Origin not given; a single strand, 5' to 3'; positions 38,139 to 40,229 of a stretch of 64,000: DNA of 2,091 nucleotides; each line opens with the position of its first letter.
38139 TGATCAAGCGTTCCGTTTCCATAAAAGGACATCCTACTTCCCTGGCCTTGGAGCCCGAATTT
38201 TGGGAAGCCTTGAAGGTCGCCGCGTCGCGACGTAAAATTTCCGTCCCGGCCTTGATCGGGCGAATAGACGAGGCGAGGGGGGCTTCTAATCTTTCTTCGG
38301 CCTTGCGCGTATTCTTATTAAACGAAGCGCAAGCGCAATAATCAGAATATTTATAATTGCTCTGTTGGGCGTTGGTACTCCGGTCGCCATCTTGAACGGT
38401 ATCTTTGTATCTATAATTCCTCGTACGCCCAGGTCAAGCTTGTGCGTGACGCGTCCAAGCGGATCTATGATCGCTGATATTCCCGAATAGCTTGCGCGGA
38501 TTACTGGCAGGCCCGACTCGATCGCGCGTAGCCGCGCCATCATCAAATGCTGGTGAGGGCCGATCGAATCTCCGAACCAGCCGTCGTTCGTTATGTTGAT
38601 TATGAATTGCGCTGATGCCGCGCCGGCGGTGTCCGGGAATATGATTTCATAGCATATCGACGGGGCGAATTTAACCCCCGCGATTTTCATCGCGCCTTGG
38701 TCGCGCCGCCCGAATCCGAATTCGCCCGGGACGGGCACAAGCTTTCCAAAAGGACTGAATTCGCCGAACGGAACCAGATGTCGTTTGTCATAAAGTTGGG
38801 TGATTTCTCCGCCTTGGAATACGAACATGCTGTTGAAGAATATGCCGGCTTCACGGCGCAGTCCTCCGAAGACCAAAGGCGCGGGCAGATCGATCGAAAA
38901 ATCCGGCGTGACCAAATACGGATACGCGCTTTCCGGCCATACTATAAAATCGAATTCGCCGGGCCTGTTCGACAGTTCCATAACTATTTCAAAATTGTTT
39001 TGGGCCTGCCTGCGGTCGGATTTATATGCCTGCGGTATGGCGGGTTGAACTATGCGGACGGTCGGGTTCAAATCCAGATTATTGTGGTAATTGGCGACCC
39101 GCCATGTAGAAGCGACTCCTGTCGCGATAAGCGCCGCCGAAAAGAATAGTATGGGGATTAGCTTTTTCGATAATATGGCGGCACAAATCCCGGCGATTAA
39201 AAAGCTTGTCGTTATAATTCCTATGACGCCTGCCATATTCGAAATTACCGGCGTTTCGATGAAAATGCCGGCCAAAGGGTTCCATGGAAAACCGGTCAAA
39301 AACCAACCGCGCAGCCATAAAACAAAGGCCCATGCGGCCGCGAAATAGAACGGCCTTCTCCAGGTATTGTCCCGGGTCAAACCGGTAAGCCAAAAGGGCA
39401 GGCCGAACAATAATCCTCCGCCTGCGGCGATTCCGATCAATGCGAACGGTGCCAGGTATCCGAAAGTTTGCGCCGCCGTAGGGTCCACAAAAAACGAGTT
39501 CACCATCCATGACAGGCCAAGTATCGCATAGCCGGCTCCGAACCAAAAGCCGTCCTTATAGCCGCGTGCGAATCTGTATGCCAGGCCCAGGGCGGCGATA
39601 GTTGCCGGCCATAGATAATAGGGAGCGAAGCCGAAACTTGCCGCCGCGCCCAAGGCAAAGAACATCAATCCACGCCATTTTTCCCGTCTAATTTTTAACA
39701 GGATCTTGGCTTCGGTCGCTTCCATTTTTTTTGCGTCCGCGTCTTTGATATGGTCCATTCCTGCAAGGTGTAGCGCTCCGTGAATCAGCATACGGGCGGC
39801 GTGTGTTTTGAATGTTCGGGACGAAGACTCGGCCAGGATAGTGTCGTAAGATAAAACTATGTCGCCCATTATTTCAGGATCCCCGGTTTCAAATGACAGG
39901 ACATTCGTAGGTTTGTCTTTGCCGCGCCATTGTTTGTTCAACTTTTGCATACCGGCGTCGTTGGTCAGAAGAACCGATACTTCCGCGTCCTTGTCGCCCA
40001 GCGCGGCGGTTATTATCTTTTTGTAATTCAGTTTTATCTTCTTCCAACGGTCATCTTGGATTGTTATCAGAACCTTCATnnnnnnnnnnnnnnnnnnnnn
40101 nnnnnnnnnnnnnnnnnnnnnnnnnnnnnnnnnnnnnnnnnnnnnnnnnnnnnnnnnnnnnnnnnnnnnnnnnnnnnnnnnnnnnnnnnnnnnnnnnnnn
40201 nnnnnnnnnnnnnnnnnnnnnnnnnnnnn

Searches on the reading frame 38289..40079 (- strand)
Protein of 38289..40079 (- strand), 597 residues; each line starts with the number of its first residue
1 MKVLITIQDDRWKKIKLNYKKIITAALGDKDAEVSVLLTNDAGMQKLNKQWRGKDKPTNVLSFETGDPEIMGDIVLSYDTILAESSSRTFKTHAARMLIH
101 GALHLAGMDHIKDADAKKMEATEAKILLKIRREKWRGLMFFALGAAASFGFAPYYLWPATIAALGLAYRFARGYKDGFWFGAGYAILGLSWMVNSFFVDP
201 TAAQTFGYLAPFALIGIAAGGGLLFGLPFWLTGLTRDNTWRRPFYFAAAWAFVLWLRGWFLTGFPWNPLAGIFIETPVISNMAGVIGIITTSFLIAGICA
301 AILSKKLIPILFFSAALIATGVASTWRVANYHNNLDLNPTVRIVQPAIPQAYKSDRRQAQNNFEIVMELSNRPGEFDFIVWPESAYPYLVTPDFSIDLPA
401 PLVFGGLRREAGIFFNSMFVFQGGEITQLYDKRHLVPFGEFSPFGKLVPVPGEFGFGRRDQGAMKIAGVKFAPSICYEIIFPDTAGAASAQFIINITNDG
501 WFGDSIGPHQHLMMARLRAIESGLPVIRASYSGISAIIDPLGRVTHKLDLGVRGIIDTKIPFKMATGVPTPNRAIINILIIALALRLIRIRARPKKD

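Call 29: find_encoding_contigs(protein=window:38289-40079:-, flank=10000, max_places=10)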
Protein window:38289-40079:- (597 aa): 2 contigs read that carry it; 1 place shown.
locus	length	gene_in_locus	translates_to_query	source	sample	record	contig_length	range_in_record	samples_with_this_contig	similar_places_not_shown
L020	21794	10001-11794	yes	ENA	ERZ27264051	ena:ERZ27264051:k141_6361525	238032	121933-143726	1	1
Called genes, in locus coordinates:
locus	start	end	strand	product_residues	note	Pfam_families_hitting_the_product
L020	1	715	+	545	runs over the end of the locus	PF00664:ABC_membrane, PF00005:ABC_tran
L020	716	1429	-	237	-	PF20772:TACO1_YebC_N, PF01709:Transcrip_reg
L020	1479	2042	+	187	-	PF01330:RuvA_N, PF00633:HHH (faint), PF14520:HHH_5, PF07499:RuvA_C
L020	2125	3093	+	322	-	-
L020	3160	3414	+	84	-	-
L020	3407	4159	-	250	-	-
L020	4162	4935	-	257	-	-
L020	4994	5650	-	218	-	PF01612:DNA_pol_A_exo1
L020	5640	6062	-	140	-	PF03652:RuvX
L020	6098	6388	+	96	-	PF02686:GatC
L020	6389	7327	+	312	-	PF01425:Amidase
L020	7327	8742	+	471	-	PF02934:GatB_N, PF02637:GatB_Yqey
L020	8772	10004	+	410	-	PF00919:UPF0004, PF04055:Radical_SAM, PF01938:TRAM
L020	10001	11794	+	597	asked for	PF02130:YbeY, PF20154:LNT_N, PF00795:CN_hydrolase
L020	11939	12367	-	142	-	-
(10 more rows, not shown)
